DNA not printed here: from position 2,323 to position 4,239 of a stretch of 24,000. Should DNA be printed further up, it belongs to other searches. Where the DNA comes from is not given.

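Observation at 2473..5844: Tandem paralogous transmembrane kinase-like genes: one atypical kinase plus a more decayed pseudokinase, each with an unassigned extracytoplasmic domain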

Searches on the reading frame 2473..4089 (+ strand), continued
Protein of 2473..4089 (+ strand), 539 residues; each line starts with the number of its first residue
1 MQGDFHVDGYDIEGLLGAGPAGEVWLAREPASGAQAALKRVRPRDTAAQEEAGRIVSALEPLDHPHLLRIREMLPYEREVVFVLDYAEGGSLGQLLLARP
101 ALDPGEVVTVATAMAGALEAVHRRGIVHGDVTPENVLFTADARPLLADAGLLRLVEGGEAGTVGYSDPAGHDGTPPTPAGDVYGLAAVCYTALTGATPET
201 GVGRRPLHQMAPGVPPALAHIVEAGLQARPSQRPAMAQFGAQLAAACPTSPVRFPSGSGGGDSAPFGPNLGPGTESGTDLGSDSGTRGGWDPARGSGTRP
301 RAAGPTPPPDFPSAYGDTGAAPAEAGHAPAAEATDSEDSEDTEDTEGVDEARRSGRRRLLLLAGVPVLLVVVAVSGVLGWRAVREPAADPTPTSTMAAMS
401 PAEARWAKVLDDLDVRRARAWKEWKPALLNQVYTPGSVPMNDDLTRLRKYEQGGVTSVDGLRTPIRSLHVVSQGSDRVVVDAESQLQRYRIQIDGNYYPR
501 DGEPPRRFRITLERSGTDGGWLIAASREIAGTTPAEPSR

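Call 22: find_encoding_contigs(protein=P0022, flank=8000, max_places=2)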
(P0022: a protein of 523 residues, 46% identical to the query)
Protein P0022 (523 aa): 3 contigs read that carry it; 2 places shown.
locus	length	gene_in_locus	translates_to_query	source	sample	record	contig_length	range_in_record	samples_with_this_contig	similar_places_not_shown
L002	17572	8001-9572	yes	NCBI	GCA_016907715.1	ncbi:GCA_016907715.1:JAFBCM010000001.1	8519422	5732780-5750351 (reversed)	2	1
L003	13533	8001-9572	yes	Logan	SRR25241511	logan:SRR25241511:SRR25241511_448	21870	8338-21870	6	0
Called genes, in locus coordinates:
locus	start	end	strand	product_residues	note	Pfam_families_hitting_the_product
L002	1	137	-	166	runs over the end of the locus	PF13671:AAA_33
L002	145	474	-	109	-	PF03819:MazG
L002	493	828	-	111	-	PF03795:YCII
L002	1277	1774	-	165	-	PF00583:Acetyltransf_1, PF13508:Acetyltransf_7 (weak)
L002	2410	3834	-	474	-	PF03951:Gln-synt_N, PF00120:Gln-synt_C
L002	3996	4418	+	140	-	PF06271:RDD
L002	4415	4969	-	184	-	PF00857:Isochorismatase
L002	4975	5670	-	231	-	PF13829:DUF4191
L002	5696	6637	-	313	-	PF16881:LIAS_N (weak), PF04055:Radical_SAM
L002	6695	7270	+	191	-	PF01931:NTPase_I-T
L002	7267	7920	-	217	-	PF21948:LplA-B_cat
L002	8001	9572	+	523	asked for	PF00069:Pkinase, PF07714:PK_Tyr_Ser-Thr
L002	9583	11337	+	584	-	PF00069:Pkinase, PF07714:PK_Tyr_Ser-Thr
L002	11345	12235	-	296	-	PF01370:Epimerase, PF08338:DUF1731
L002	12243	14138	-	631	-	-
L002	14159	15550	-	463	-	PF00890:FAD_binding_2 (weak), PF01134:GIDA, PF01266:DAO (faint), PF07992:Pyr_redox_2, PF12831:FAD_oxidored (weak), PF13738:Pyr_redox_3 (weak), PF00070:Pyr_redox, PF02852:Pyr_redox_dim, +2 more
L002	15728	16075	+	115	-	-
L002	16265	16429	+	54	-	PF18616:CdiI_3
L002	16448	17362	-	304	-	PF01609:DDE_Tnp_1, PF13612:DDE_Tnp_1_3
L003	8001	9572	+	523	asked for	PF00069:Pkinase, PF07714:PK_Tyr_Ser-Thr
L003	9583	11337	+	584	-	PF00069:Pkinase, PF07714:PK_Tyr_Ser-Thr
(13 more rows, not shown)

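Call 23: find_encoding_contigs(protein=P0069, flank=8000, max_places=1)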
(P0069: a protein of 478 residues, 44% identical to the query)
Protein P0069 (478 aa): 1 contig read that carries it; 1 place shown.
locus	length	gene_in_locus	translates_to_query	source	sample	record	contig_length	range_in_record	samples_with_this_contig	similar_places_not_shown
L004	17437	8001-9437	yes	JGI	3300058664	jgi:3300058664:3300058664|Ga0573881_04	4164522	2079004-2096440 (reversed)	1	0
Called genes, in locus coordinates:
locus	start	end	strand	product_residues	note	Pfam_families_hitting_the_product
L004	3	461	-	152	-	PF01047:MarR, PF12802:MarR_2, PF13463:HTH_27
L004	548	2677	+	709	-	PF03176:MMPL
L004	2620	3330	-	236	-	PF03575:Peptidase_S51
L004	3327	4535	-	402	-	PF00890:FAD_binding_2 (weak), PF01266:DAO, PF01593:Amino_oxidase, PF01946:Thi4 (faint), PF07992:Pyr_redox_2 (weak), PF12831:FAD_oxidored (weak), PF13450:NAD_binding_8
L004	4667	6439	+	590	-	PF02720:DUF222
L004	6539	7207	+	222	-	PF05724:TPMT, PF13489:Methyltransf_23, PF13847:Methyltransf_31, PF08241:Methyltransf_11, PF08242:Methyltransf_12, PF13649:Methyltransf_25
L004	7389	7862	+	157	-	PF08338:DUF1731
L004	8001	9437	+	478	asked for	PF00069:Pkinase, PF07714:PK_Tyr_Ser-Thr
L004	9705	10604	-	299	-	PF01370:Epimerase, PF08338:DUF1731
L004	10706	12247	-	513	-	-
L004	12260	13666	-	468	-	PF01134:GIDA (weak), PF01262:AlaDh_PNT_C (faint), PF02737:3HCDH_N (faint), PF03486:HI0933_like (faint), PF07992:Pyr_redox_2, PF12831:FAD_oxidored, PF00070:Pyr_redox, PF02852:Pyr_redox_dim, +1 more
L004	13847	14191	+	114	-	-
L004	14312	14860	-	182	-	-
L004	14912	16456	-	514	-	PF02789:Peptidase_M17_N, PF00883:Peptidase_M17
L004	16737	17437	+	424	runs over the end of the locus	PF04107:GCS2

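Call 24: find_encoding_contigs(protein=P0070, flank=8000, max_places=1)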
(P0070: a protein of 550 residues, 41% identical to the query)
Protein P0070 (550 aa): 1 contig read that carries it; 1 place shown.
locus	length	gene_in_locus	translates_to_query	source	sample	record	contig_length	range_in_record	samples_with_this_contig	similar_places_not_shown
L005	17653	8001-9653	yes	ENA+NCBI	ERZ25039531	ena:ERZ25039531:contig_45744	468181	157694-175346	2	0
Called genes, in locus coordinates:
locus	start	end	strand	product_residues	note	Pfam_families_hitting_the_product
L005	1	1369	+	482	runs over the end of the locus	PF14690:Zn_ribbon_ISL3 (faint), PF13542:HTH_Tnp_ISL3, PF01610:DDE_Tnp_ISL3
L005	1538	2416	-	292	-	PF10708:DUF2510, PF13828:DUF4190, PF13845:Septum_form (weak)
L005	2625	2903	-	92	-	-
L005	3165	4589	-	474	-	PF03951:Gln-synt_N, PF00120:Gln-synt_C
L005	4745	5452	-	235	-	PF13829:DUF4191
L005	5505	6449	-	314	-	PF16881:LIAS_N (faint), PF04055:Radical_SAM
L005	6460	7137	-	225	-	PF21948:LplA-B_cat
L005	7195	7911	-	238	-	PF03575:Peptidase_S51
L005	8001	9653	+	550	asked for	PF00069:Pkinase, PF07714:PK_Tyr_Ser-Thr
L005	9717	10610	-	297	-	PF01370:Epimerase, PF08338:DUF1731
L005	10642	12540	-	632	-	-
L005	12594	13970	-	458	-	PF00890:FAD_binding_2 (weak), PF01134:GIDA, PF01262:AlaDh_PNT_C (faint), PF07992:Pyr_redox_2, PF12831:FAD_oxidored (weak), PF13738:Pyr_redox_3, PF00070:Pyr_redox, PF02852:Pyr_redox_dim, +3 more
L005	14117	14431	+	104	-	-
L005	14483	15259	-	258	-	PF26170:RESC5 (faint), PF02274:ADI (weak)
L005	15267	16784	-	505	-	PF02789:Peptidase_M17_N, PF00883:Peptidase_M17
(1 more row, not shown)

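Call 25: find_encoding_contigs(protein=P0059, flank=8000, max_places=1)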
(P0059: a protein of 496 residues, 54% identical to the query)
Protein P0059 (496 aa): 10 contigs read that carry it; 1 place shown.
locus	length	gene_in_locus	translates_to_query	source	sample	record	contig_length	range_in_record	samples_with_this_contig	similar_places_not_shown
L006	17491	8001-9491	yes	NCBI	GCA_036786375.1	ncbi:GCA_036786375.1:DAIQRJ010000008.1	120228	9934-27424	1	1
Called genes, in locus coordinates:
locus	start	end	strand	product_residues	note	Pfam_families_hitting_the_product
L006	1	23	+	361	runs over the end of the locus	PF26003:Integrase_N_phage, PF00589:Phage_integrase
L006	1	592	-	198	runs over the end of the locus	PF13470:PIN_3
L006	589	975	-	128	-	PF12728:HTH_17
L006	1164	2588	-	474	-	PF03951:Gln-synt_N, PF00120:Gln-synt_C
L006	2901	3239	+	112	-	PF06271:RDD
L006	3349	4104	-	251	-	PF13829:DUF4191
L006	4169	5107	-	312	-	PF16881:LIAS_N (weak), PF04055:Radical_SAM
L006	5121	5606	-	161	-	-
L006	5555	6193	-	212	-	-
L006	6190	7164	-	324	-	PF00005:ABC_tran, PF13304:AAA_21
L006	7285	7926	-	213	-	PF21948:LplA-B_cat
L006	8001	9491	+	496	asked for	PF00069:Pkinase, PF07714:PK_Tyr_Ser-Thr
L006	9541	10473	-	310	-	PF01370:Epimerase, PF08338:DUF1731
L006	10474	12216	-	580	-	-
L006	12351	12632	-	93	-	PF02852:Pyr_redox_dim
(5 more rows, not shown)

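Call 77: find_homologous_proteins(query=P0069, max_evalue=1e-10)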
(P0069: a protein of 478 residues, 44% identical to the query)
Query P0069 (478 aa): 984 proteins with E <= 1e-10 among 8000 candidates; the best 120 are listed.
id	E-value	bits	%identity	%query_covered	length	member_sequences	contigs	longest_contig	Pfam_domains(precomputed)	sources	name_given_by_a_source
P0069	5.4e-297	1003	100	100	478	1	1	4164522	PF07714.24,PF00069.32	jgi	jgi:hypothetical protein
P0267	7.5e-214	729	75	100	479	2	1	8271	PF07714.24,PF00069.32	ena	-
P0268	1.9e-212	725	77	100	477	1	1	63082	PF07714.24,PF00069.32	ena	-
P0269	1.7e-174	600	75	61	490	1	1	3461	PF07714.24,PF00069.32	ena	-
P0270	1.8e-171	590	65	100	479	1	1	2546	PF07714.24,PF00069.32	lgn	-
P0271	3.6e-171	589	66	100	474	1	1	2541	PF07714.24,PF00069.32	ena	-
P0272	6.6e-171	588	66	100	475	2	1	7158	PF07714.24,PF00069.32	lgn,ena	-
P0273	1.7e-169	583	65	100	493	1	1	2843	PF07714.24,PF00069.32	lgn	-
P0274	6.1e-168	578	64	100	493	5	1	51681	PF07714.24,PF00069.32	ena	-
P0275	3.5e-166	572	63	100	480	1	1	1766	PF07714.24,PF00069.32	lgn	-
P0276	3.5e-166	572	64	100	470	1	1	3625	PF07714.24,PF00069.32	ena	-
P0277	5.9e-166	571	63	100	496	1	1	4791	PF07714.24,PF00069.32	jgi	-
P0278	1.2e-165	570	62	100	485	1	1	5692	PF07714.24,PF00069.32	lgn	-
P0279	2.8e-165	569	65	100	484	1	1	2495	PF07714.24,PF00069.32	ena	-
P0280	1.5e-163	563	65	100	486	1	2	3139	PF07714.24,PF00069.32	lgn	-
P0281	6.2e-163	561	63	100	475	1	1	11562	PF07714.24,PF00069.32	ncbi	-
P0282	5.0e-162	558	63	100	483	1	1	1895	PF07714.24,PF00069.32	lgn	-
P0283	6.1e-161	555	63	100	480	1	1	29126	PF07714.24,PF00069.32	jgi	jgi:hypothetical protein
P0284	8.1e-161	554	64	100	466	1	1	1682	PF07714.24,PF00069.32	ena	-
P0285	5.4e-160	552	60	100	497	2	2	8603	PF07714.24,PF00069.32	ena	-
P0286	1.8e-159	550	61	100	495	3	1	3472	PF07714.24,PF00069.32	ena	-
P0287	3.3e-159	549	62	100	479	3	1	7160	PF07714.24,PF00069.32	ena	-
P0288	5.6e-159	548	63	100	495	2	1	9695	PF07714.24,PF00069.32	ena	-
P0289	9.5e-159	548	61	100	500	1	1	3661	PF07714.24,PF00069.32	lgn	-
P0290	1.9e-158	547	61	100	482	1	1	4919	PF07714.24,PF00069.32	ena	-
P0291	1.0e-157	544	59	100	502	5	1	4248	PF07714.24,PF00069.32,PF26035.1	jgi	-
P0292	1.4e-157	544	63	100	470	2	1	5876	PF07714.24,PF00069.32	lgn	-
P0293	1.8e-157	543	61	100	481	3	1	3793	PF07714.24,PF00069.32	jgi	jgi:hypothetical protein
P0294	2.3e-157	543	61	100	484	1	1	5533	PF07714.24,PF00069.32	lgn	-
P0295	1.7e-156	540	61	98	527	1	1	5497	PF07714.24,PF00069.32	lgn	-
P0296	2.9e-156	539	74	62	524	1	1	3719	PF07714.24,PF00069.32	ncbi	-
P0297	3.8e-156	539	61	100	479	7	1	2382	PF07714.24,PF00069.32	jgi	jgi:hypothetical protein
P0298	5.0e-156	539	60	100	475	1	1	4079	PF07714.24,PF00069.32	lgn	-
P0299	6.1e-156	538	61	100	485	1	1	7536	PF07714.24,PF00069.32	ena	-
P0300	8.1e-155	535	62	100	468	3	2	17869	PF07714.24,PF00069.32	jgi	jgi:hypothetical protein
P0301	8.1e-155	535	59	100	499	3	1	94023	PF07714.24,PF00069.32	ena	-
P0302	3.0e-154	533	60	100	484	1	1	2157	PF07714.24,PF00069.32,PF26035.1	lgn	-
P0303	6.4e-154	532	60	100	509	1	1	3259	PF07714.24,PF00069.32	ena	-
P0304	7.2e-153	528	59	100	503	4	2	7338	PF07714.24,PF00069.32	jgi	-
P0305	1.9e-152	527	61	100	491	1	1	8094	PF07714.24,PF00069.32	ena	-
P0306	3.1e-152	526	59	100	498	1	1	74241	PF07714.24,PF00069.32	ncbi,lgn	-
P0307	3.6e-152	526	59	100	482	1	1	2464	PF07714.24,PF00069.32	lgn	-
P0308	1.1e-151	524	59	100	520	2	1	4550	PF07714.24,PF00069.32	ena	-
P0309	3.4e-151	523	58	100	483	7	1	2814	PF07714.24,PF00069.32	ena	-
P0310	4.4e-151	522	59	100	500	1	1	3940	PF07714.24,PF00069.32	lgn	-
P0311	9.3e-151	521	60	99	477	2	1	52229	PF07714.24,PF00069.32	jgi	-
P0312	1.7e-150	520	63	100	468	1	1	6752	PF07714.24,PF00069.32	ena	-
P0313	2.8e-150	520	60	100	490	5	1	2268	PF07714.24,PF00069.32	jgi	jgi:hypothetical protein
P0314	2.8e-150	520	60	100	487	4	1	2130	PF07714.24,PF00069.32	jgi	jgi:hypothetical protein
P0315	4.3e-150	519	73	60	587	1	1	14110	PF07714.24,PF00069.32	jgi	jgi:hypothetical protein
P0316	2.2e-149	517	58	100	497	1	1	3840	PF07714.24,PF00069.32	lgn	-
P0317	6.4e-149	515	59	100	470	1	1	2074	PF07714.24,PF00069.32,PF03109.23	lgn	-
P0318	7.6e-149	515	75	50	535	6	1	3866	PF07714.24,PF00069.32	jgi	jgi:hypothetical protein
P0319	2.2e-148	513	76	53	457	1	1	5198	PF07714.24,PF00069.32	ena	-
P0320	3.5e-148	513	60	100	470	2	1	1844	PF07714.24,PF00069.32,PF03109.23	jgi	jgi:hypothetical protein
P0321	4.5e-148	512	59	100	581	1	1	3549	PF07714.24,PF00069.32,PF03109.23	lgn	-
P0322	9.4e-148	511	60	100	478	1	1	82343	PF07714.24,PF00069.32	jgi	jgi:hypothetical protein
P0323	1.1e-147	511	58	100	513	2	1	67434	PF07714.24,PF00069.32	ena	-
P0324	1.3e-147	511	58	99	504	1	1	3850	PF07714.24,PF00069.32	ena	-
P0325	9.1e-147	508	59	99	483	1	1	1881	PF07714.24,PF00069.32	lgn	-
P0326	1.4e-146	507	56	99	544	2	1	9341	PF07714.24,PF00069.32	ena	-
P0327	1.6e-146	507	59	100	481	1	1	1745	PF07714.24,PF00069.32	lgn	-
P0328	2.8e-146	507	59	100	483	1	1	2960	PF07714.24,PF00069.32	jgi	jgi:hypothetical protein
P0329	4.1e-146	506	57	100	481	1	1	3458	PF07714.24,PF00069.32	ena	-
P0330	4.4e-146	506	60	100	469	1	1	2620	PF07714.24,PF00069.32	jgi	jgi:hypothetical protein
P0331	4.5e-146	506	58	100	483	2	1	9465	PF07714.24,PF00069.32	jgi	jgi:hypothetical protein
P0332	6.1e-146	505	61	69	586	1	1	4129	PF07714.24,PF00069.32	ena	-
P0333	2.0e-145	504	59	100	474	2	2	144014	PF07714.24,PF00069.32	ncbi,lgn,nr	ncbi:MAG: eukaryotic-like serine/threonine-protein kinase [Actinomycetota bacterium]|nr:eukaryotic-l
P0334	2.8e-145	503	57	100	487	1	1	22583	PF07714.24,PF00069.32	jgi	jgi:hypothetical protein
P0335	5.2e-145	502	59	100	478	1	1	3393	PF07714.24,PF00069.32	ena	-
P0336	5.8e-145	502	58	100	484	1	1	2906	PF07714.24,PF00069.32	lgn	-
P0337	6.0e-145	502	58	100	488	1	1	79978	PF07714.24,PF00069.32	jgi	jgi:serine/threonine protein kinase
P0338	9.7e-145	501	59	100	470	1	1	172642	PF07714.24,PF00069.32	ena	-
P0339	2.0e-144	500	58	100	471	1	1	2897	PF07714.24,PF00069.32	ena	-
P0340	2.0e-144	500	61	100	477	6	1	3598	PF07714.24,PF00069.32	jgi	jgi:hypothetical protein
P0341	2.4e-144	500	58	100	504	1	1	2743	PF07714.24,PF00069.32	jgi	jgi:hypothetical protein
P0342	2.6e-144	500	58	100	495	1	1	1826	PF07714.24,PF00069.32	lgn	-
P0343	1.4e-143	498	58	100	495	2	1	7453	PF07714.24,PF00069.32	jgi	jgi:hypothetical protein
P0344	1.9e-143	497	57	100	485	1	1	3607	PF07714.24,PF00069.32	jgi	jgi:hypothetical protein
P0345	2.6e-143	497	59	100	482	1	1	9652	PF07714.24,PF00069.32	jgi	jgi:hypothetical protein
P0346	3.1e-143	496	59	99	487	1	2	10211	PF07714.24,PF00069.32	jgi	jgi:serine/threonine protein kinase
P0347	6.6e-143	495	58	99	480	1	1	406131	PF07714.24,PF00069.32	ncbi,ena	-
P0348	7.5e-143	495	58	99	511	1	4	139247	PF07714.24,PF00069.32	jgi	jgi:serine/threonine protein kinase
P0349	1.1e-142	495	56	100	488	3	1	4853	PF07714.24,PF00069.32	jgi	jgi:hypothetical protein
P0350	2.6e-142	493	55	100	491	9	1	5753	PF07714.24,PF00069.32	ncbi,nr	ncbi:MAG: eukaryotic-like serine/threonine-protein kinase [Actinomycetota bacterium]|nr:eukaryotic-l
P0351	3.2e-142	493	56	100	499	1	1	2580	PF07714.24,PF00069.32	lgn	-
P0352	5.8e-142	492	58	100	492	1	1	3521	PF07714.24,PF00069.32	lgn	-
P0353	7.7e-142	492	57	100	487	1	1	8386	PF07714.24,PF00069.32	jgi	jgi:hypothetical protein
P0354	2.3e-141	490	58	100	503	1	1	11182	PF07714.24,PF00069.32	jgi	jgi:hypothetical protein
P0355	1.0e-140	488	56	99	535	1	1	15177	PF07714.24,PF00069.32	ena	-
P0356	1.1e-140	488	57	100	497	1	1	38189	PF07714.24,PF00069.32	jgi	jgi:hypothetical protein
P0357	1.4e-140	488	59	99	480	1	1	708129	PF07714.24,PF00069.32,PF03109.23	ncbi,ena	-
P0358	5.4e-139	483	56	99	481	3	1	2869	PF07714.24,PF00069.32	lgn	-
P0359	6.2e-138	479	55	100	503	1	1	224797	PF07714.24,PF00069.32,PF13577.13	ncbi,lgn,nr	ncbi:MAG: serine/threonine protein kinase [Frankiaceae bacterium]|nr:serine/threonine protein kinase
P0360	7.2e-138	479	58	100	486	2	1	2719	PF07714.24,PF00069.32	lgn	-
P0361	1.0e-137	478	57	99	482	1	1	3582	PF07714.24,PF00069.32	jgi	jgi:hypothetical protein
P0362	2.4e-137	477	57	100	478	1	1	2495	PF07714.24,PF00069.32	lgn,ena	-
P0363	4.2e-137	476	57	95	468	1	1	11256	PF07714.24,PF00069.32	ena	-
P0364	9.1e-137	475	57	100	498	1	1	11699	PF07714.24,PF00069.32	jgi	jgi:hypothetical protein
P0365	2.2e-136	474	57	100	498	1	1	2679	PF07714.24,PF00069.32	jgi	jgi:hypothetical protein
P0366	4.4e-136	473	57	100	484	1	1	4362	PF07714.24,PF00069.32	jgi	jgi:hypothetical protein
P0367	2.1e-135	471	56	100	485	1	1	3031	PF07714.24,PF00069.32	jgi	jgi:hypothetical protein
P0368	2.5e-135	470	56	99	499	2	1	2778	PF07714.24,PF00069.32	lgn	-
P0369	2.7e-135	470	54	99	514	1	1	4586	PF07714.24,PF00069.32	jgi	jgi:serine/threonine protein kinase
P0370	1.4e-134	468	58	100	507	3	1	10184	PF07714.24,PF00069.32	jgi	-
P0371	1.4e-134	468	55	99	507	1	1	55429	PF07714.24,PF00069.32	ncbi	-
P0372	1.9e-134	468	57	100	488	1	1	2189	PF07714.24,PF00069.32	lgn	-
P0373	2.4e-134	467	56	100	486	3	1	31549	PF07714.24,PF00069.32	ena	-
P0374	3.7e-134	467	56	99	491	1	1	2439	PF07714.24,PF00069.32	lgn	-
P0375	1.2e-133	465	69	54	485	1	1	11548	PF07714.24,PF00069.32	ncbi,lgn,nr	ncbi:MAG TPA: serine/threonine-protein kinase [Mycobacteriales bacterium]|nr:serine/threonine-protei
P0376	1.5e-133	465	58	91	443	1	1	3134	PF07714.24,PF00069.32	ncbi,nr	ncbi:MAG: serine/threonine protein kinase, partial [Frankiales bacterium]|nr:serine/threonine protei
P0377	2.8e-133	464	54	99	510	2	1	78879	PF07714.24,PF00069.32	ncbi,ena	-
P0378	8.6e-133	462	53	100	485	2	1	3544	PF07714.24,PF00069.32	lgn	-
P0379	1.8e-132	461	54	100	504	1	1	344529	PF07714.24,PF00069.32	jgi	jgi:hypothetical protein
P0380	1.0e-131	459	54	100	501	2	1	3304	PF07714.24,PF00069.32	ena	-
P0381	9.9e-131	455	56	99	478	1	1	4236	PF07714.24,PF00069.32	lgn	-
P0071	1.4e-130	455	56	100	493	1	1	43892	PF07714.24,PF00069.32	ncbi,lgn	ncbi:MAG: serine/threonine-protein kinase [Mycobacteriales bacterium]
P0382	7.2e-130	452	55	99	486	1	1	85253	PF07714.24,PF00069.32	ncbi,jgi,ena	-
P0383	6.4e-129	449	54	100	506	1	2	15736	PF07714.24,PF00069.32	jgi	jgi:eukaryotic-like serine/threonine-protein kinase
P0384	9.6e-129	449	53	99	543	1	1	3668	PF07714.24,PF00069.32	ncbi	ncbi:MAG: protein kinase domain-containing protein [Mycobacteriales bacterium]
